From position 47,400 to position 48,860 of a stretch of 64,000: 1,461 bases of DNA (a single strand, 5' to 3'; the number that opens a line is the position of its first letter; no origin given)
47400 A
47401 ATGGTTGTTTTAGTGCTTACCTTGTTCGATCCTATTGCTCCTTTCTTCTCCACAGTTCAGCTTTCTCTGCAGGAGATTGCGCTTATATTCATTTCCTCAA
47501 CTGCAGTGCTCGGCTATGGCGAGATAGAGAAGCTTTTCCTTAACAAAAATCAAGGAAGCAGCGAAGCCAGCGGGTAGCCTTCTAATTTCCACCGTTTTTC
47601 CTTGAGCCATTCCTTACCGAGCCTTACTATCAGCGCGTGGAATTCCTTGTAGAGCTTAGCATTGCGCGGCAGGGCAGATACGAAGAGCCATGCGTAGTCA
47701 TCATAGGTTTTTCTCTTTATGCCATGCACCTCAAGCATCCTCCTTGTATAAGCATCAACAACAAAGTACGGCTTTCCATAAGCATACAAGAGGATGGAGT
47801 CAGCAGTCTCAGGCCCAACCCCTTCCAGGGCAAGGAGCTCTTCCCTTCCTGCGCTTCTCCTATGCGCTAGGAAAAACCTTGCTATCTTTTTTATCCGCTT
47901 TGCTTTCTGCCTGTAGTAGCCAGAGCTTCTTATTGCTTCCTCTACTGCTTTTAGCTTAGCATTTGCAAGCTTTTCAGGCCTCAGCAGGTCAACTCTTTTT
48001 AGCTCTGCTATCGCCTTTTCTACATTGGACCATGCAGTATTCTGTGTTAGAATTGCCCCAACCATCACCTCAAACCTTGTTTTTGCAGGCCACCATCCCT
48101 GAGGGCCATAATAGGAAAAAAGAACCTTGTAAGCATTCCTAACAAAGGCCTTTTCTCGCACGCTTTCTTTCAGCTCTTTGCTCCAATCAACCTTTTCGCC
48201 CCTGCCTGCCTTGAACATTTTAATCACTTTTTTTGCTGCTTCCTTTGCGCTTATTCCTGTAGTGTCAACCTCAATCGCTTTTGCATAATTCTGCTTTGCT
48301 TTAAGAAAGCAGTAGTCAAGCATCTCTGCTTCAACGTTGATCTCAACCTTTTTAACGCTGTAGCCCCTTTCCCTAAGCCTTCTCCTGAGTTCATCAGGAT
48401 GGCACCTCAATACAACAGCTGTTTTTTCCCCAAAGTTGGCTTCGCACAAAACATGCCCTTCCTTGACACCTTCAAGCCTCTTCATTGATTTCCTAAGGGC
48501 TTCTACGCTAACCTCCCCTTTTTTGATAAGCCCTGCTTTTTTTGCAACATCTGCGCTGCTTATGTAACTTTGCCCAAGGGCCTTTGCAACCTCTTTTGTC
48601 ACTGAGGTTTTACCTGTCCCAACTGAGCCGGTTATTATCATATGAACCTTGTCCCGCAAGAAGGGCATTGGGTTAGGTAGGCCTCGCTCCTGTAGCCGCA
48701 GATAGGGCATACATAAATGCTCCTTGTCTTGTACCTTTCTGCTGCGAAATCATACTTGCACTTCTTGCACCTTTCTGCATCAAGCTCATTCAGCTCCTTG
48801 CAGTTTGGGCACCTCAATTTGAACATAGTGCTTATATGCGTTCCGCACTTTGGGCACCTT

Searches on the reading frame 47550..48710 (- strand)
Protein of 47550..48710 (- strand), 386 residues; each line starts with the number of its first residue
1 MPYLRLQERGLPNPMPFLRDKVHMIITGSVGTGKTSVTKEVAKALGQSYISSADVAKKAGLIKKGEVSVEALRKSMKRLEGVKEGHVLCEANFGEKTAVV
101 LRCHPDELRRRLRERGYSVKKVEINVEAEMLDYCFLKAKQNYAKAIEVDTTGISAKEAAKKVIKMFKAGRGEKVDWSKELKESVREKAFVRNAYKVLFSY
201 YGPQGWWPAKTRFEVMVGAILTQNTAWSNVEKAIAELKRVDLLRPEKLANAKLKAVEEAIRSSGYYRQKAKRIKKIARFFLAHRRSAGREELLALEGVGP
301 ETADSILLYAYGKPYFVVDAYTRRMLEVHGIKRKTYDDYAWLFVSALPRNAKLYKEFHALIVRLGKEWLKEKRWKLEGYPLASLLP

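Call 80: search_protein_families(library=pfam, proteins=[window:47550-48710:-], max_evalue=0.01)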
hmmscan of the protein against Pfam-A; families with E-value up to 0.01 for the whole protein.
window:47550-48710:- (386 aa): 9 families
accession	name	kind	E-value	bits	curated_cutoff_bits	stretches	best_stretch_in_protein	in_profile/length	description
PF00730.31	HhH-GPD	-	3.2e-19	69.7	26.2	1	217-333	1-90/108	HhH-GPD superfamily base excision DNA repair protein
PF13238.12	AAA_18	-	6.9e-12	46.4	29.4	1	25-131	2-127/128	AAA domain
PF00633.29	HHH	-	2.9e-07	30.5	24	1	287-309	8-30/30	Helix-hairpin-helix motif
PF10412.15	TrwB_AAD_bind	-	0.0021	17.4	20.5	1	14-43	8-37/387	Type IV secretion-system coupling protein DNA-binding domain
PF02224.24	Cytidylate_kin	-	0.0024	18.1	26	0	26-59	3-36/211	Cytidylate kinase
PF00004.35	AAA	-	0.0029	18.5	21.2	1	24-72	1-49/131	ATPase family associated with various cellular activities (AAA)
PF18741.7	MTES_1575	-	0.0044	17.5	38.2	0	107-158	4-55/96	REase_MTES_1575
PF13191.12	AAA_16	-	0.0084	17.1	32.6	0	23-48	26-51/167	AAA ATPase domain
PF02367.23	TsaE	-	0.0093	16.4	26.6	0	20-52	20-53/128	Threonylcarbamoyl adenosine biosynthesis protein TsaE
